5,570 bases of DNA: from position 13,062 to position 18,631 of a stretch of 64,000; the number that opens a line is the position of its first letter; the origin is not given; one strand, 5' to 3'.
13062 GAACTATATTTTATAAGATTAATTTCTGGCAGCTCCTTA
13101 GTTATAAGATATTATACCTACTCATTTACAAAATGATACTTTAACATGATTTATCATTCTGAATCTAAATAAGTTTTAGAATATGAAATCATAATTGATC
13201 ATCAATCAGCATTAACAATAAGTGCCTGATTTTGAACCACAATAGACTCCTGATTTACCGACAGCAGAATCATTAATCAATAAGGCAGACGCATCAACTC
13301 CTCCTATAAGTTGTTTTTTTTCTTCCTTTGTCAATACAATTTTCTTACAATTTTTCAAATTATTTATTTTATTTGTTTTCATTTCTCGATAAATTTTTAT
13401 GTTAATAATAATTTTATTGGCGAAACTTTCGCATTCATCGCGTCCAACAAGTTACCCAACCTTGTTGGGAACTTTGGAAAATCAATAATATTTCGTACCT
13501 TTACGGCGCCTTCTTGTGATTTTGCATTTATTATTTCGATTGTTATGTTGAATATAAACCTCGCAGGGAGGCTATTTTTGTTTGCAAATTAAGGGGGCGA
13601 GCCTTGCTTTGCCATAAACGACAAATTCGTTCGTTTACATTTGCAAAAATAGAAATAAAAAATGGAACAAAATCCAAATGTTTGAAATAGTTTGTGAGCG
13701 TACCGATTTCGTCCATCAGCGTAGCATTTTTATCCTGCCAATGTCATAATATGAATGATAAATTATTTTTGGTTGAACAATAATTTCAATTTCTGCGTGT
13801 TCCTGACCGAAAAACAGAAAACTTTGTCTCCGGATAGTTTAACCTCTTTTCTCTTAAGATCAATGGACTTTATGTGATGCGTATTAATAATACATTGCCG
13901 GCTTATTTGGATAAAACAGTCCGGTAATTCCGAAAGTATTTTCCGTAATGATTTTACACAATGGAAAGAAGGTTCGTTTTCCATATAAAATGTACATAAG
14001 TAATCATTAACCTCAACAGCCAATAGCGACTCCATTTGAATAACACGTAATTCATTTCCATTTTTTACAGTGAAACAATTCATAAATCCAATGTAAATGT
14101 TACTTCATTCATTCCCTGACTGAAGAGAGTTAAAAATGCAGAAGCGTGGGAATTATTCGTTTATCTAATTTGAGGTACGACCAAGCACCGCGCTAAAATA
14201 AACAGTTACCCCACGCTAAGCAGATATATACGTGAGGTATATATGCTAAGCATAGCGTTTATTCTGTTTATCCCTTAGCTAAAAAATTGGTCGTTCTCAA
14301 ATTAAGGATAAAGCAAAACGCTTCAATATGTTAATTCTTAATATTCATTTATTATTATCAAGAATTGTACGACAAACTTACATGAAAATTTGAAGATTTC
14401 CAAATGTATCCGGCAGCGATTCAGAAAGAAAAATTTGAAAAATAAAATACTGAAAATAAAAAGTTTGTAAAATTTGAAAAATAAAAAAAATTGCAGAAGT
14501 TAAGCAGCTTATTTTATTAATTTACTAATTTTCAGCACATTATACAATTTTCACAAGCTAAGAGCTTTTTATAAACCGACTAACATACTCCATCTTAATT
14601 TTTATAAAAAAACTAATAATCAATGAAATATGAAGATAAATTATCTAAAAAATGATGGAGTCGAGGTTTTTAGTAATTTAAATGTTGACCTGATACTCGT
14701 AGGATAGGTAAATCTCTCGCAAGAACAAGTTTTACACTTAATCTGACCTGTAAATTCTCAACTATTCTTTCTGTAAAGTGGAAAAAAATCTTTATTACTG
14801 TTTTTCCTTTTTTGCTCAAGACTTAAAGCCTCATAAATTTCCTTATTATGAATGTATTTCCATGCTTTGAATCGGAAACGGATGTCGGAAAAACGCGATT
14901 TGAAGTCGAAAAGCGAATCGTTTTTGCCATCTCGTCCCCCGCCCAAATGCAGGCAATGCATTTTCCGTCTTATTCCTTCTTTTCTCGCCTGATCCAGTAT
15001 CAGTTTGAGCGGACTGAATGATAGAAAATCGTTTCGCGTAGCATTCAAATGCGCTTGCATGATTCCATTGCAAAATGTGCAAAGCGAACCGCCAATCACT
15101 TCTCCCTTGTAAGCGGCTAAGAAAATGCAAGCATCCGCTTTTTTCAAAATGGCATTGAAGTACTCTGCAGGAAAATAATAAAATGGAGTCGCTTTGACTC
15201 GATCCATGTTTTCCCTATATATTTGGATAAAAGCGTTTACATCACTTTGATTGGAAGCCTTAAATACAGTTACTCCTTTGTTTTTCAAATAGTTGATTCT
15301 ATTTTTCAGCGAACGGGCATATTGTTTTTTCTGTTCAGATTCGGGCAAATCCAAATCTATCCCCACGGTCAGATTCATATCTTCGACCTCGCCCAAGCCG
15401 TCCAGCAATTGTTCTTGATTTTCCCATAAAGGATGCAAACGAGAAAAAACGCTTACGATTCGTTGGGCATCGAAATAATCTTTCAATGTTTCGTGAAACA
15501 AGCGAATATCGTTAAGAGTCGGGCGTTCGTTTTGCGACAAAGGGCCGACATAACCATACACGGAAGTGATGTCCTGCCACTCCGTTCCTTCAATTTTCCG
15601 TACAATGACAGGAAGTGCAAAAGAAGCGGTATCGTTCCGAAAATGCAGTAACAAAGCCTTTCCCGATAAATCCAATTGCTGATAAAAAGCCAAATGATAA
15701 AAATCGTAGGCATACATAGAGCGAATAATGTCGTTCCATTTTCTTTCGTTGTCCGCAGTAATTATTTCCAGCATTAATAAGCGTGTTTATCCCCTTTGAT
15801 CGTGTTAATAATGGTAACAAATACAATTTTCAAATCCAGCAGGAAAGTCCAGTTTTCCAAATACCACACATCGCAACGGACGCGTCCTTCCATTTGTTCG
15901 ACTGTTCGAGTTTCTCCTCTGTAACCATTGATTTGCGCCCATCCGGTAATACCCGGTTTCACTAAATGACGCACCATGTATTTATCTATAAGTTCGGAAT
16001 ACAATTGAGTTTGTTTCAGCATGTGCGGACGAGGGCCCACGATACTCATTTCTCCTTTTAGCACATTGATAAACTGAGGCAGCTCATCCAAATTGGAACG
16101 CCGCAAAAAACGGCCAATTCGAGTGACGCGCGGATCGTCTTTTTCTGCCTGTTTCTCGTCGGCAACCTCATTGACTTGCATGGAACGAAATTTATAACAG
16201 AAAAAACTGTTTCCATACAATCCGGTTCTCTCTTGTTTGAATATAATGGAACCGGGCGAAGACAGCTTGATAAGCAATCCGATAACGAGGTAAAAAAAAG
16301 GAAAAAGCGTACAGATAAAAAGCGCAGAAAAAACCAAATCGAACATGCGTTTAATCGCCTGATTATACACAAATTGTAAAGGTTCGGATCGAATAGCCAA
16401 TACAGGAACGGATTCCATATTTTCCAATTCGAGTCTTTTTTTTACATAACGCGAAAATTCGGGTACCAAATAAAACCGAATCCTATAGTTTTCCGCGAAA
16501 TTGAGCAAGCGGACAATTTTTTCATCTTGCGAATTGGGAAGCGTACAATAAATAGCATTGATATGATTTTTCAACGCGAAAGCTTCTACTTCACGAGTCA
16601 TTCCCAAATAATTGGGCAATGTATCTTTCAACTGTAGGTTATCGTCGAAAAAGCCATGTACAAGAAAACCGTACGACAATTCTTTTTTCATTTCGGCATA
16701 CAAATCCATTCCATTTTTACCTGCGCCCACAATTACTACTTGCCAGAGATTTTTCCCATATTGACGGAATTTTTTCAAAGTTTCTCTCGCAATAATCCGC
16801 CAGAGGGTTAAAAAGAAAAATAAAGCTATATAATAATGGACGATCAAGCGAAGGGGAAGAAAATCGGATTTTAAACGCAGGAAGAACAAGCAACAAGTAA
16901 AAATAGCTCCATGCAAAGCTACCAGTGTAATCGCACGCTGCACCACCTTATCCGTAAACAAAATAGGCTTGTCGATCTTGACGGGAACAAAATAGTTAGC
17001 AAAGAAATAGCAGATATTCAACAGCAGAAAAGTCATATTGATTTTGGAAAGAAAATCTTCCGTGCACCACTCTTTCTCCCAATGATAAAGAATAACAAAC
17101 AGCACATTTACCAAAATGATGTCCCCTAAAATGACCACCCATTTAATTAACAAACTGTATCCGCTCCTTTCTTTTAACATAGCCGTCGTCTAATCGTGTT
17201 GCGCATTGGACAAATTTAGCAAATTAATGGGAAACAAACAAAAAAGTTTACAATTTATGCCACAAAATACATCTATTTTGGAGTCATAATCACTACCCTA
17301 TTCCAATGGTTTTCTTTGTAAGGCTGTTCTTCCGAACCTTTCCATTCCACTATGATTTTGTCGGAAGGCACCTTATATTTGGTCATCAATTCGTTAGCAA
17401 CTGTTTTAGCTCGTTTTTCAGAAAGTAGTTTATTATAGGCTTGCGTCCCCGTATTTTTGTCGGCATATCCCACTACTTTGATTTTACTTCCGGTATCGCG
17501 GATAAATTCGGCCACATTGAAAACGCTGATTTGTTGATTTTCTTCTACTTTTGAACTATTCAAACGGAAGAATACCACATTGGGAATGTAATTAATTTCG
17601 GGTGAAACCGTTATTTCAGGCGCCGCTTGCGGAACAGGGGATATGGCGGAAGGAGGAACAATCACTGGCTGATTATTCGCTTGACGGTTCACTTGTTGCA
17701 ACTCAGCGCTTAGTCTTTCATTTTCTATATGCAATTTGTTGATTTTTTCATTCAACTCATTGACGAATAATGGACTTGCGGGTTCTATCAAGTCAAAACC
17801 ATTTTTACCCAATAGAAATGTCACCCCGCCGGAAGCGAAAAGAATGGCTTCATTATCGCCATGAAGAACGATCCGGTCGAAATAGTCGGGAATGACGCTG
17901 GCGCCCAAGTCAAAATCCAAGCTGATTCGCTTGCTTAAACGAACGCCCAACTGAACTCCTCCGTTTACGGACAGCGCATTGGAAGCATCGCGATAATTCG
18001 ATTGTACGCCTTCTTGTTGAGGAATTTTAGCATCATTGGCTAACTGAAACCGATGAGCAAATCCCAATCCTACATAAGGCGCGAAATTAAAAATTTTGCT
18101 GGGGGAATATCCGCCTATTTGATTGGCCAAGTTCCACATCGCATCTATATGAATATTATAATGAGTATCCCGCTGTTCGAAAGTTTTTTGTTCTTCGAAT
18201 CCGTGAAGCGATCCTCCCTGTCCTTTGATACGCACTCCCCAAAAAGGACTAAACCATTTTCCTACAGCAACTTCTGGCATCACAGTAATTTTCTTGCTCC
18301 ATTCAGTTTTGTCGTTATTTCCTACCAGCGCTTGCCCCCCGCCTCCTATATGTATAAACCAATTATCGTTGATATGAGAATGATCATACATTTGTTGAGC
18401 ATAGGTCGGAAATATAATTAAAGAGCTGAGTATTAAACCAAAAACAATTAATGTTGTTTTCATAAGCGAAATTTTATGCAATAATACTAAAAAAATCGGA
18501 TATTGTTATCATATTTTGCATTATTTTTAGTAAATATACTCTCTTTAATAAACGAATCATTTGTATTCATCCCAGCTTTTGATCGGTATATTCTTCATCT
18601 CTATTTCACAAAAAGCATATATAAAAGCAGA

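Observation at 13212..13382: Unannotated precursor peptide: Lys-rich LIGG leader and a core ending in a tandem KSG(V/T)YC repeat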

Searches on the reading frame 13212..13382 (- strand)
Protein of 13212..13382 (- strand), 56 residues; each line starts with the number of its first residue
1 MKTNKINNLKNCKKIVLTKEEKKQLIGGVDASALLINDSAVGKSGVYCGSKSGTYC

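Call 5: search_protein_families(library=ncbifam, proteins=[window:13212-13382:-], max_evalue=1)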
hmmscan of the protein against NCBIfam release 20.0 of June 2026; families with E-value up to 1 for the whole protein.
window:13212-13382:- (56 aa): 1 family
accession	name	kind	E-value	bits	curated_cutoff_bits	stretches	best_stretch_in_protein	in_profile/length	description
TIGR04149.1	GG_sam_targ_CFB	domain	0.0018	18.2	25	1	1-51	2-41/43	TIGR04149 family rSAM-modified RiPP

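Call 8: find_homologous_proteins(query=window:13215-13382:-, max_evalue=10)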
Query seq(56 aa) (56 aa): 1 proteins with E <= 10 among 1 candidates.
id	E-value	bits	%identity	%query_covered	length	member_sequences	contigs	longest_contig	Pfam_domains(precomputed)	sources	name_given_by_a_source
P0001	2.8e-28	113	100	100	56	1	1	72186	-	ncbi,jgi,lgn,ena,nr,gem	ncbi:MAG: hypothetical protein FWF52_11010 [Candidatus Azobacteroides sp.]|nr:hypothetical protein [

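Call 36: find_homologous_proteins(query=A2, max_evalue=10)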
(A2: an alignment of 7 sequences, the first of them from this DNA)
Query A2 (7 sequences) (56 aa, profile of the alignment): 10 proteins with E <= 10 among 721 candidates.
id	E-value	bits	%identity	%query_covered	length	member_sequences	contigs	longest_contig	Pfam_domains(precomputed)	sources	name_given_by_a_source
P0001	4.1e-21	93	100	100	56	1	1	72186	-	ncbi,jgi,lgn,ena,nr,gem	ncbi:MAG: hypothetical protein FWF52_11010 [Candidatus Azobacteroides sp.]|nr:hypothetical protein [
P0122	3.1e-18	83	59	100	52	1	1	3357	-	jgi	jgi:uncharacterized protein YbbK (DUF523 family)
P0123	3.8e-18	83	35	95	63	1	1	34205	-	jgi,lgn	jgi:hypothetical protein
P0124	9.0e-17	79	40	95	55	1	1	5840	-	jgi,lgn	jgi:hypothetical protein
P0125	1.9e-16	78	43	77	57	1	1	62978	-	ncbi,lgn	-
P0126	2.4e-15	74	53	100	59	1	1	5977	-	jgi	jgi:hypothetical protein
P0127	8.8e-13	66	52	100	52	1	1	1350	-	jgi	jgi:hypothetical protein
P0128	4.4e-6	44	48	86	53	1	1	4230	-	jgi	jgi:hypothetical protein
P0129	1.3e-1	30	39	54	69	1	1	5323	-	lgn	-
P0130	3.1e-1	29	52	52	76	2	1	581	-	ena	-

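Call 40: search_protein_families(library=ncbifam, alignment_id=A3, max_evalue=1)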
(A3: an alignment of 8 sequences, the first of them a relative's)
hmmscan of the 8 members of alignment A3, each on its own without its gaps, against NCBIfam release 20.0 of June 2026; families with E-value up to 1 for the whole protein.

A. member 1, P0001 (56 aa): 1 family
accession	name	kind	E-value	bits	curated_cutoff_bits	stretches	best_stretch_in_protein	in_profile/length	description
TIGR04149.1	GG_sam_targ_CFB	domain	0.0018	18.2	25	1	1-51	2-41/43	TIGR04149 family rSAM-modified RiPP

B. families by the number of members that match (of 8 scanned): 1 family
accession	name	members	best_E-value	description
TIGR04149.1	GG_sam_targ_CFB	3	0.0018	TIGR04149 family rSAM-modified RiPP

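Call 44: search_protein_representatives(alignment_id=A3)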
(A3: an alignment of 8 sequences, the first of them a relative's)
Query: 8 sequences, 55 profile positions. Proteins with E-value up to 0.001 (for the whole library): 14; up to 1e-10: 7; up to 1e-30: 0. The best 14 are listed.
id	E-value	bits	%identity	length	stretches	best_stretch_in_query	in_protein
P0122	9.2e-21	89.7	-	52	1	1-55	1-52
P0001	3.5e-20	87.8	-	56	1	1-55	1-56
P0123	3.8e-18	81.3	-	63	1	1-55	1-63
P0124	1.6e-17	79.3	-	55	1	1-55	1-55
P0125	5.9e-17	77.5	-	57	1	1-55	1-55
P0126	2.2e-16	75.7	-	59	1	1-55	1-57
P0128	1.1e-15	73.5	-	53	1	1-48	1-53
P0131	2.5e-09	53.1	-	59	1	2-55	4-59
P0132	8.4e-08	48.2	-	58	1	1-55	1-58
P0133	1.4e-06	44.3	-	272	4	3-41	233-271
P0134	3.2e-05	40.0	-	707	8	13-25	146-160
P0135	3.6e-05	39.8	-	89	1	1-47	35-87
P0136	2.2e-04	37.3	-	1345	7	2-48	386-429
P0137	7.0e-04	35.7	-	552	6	5-26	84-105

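Call 46: find_encoding_contigs(protein=P0131, flank=5000, max_places=2)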
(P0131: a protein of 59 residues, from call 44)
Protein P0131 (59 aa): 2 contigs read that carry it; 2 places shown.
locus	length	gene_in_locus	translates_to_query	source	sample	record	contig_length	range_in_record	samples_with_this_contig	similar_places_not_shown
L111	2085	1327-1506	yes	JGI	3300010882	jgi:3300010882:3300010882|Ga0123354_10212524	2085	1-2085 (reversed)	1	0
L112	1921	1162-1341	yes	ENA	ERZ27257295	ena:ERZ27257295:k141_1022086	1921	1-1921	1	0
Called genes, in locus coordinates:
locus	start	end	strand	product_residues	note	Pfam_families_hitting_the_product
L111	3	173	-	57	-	?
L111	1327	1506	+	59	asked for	-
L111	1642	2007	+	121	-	-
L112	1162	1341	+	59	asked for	-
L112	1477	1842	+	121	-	-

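Call 47: find_encoding_contigs(protein=P0132, flank=5000, max_places=2)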
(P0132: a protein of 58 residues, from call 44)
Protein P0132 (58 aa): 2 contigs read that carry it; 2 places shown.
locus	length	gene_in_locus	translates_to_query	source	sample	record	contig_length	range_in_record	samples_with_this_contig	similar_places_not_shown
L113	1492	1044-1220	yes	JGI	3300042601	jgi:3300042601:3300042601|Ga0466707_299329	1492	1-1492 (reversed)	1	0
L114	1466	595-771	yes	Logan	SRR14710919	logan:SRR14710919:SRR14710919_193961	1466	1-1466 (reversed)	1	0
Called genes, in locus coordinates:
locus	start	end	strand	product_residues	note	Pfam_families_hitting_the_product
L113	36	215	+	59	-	-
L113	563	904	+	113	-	-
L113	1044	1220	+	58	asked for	-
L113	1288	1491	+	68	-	?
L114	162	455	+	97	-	-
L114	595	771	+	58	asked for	-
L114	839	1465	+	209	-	?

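Call 55: search_protein_families(library=pfam, proteins=[window:13212-13382:-], max_evalue=10)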
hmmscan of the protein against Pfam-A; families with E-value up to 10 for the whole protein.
window:13212-13382:- (56 aa): 3 families
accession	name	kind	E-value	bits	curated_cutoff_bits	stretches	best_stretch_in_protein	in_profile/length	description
PF03913.18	Ragweed_pollen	-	0.016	15.6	25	1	39-56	9-26/44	Ragweed group 5 pollen allergen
PF13101.12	DUF3945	-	0.077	13.1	21.9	1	1-28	10-37/50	Protein of unknown function (DUF3945)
PF11554.13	DUF3232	-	0.21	12.1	27.4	1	4-44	58-98/152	Protein of unknown function (DUF3232)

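Call 89: list_cluster_members(proteins=[P0128, P0012, P0135, P0127, P0010, P0001, P0131, P0004])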
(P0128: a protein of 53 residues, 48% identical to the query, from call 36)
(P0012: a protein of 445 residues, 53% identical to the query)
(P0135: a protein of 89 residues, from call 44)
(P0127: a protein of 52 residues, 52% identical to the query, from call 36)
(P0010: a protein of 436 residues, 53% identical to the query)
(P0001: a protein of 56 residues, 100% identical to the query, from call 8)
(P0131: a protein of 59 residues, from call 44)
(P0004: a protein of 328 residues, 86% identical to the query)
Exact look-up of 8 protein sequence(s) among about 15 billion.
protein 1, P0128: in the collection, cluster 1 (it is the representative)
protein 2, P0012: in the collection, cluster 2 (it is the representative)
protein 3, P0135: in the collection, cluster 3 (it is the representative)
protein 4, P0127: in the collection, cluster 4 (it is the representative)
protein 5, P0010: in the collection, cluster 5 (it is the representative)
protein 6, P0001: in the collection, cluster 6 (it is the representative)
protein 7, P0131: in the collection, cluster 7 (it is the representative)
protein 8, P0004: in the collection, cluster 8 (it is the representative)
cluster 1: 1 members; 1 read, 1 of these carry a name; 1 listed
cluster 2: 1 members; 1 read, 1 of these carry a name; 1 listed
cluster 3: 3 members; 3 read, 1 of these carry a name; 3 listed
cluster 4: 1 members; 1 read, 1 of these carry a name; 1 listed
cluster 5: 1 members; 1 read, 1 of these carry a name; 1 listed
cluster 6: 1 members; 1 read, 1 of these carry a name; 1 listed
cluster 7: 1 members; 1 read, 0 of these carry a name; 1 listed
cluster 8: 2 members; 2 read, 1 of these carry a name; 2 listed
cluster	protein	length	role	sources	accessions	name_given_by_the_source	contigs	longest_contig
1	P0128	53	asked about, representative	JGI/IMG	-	hypothetical protein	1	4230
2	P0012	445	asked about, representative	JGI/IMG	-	uncharacterized protein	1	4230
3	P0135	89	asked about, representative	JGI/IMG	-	-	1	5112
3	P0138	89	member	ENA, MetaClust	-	\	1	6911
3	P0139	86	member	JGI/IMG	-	-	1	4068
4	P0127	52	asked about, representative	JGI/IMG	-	hypothetical protein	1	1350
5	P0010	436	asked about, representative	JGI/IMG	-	uncharacterized protein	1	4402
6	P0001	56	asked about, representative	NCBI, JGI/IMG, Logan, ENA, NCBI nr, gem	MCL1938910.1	MAG: hypothetical protein FWF52_11010 [Candidatus Azobacteroides sp.] | hypothetical protein [Candidatus Azobacteroides sp.]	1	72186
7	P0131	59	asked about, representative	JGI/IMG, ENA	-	-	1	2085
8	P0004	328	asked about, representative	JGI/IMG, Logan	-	-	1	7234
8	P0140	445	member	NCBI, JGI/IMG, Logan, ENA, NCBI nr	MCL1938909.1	MAG: SPASM domain-containing protein [Candidatus Azobacteroides sp.] | SPASM domain-containing protein [Candidatus Azobacteroides sp.]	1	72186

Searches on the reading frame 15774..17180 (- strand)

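Call 4: search_protein_families(library=pfam, proteins=[window:15774-17180:-], max_evalue=0.01)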
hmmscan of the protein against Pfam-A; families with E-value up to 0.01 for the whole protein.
window:15774-17180:- (468 aa): 2 families
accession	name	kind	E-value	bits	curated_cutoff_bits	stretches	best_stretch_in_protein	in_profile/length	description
PF02397.22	Bac_transf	-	4.5e-67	225.5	27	1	277-461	1-178/179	Bacterial sugar transferase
PF13727.12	CoA_binding_3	-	3.4e-18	66.7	25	1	93-240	31-175/175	CoA-binding domain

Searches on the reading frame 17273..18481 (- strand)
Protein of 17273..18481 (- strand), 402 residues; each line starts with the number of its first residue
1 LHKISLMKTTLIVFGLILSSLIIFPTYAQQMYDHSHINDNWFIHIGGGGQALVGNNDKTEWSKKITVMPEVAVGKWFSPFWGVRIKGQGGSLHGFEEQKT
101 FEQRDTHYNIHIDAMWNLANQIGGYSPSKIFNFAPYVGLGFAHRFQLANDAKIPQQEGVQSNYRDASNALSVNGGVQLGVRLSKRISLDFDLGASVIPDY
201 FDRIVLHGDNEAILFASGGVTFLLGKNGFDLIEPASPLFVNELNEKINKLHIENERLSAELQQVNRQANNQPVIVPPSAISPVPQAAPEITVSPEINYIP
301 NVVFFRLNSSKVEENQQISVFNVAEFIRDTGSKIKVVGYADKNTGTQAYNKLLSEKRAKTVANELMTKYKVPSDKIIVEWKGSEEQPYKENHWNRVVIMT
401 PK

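Call 4: search_protein_families(library=pfam, proteins=[window:17273-18481:-], max_evalue=0.01)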
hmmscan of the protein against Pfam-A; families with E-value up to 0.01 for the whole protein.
window:17273-18481:- (402 aa): 2 families
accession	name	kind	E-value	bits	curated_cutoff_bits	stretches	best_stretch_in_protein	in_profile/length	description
PF00691.25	OmpA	-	4.1e-15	56.4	27.2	1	304-393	1-91/98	OmpA family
PF13505.12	OMP_b-brl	-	0.00035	21.2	28.7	1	54-197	35-155/175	Outer membrane protein beta-barrel domain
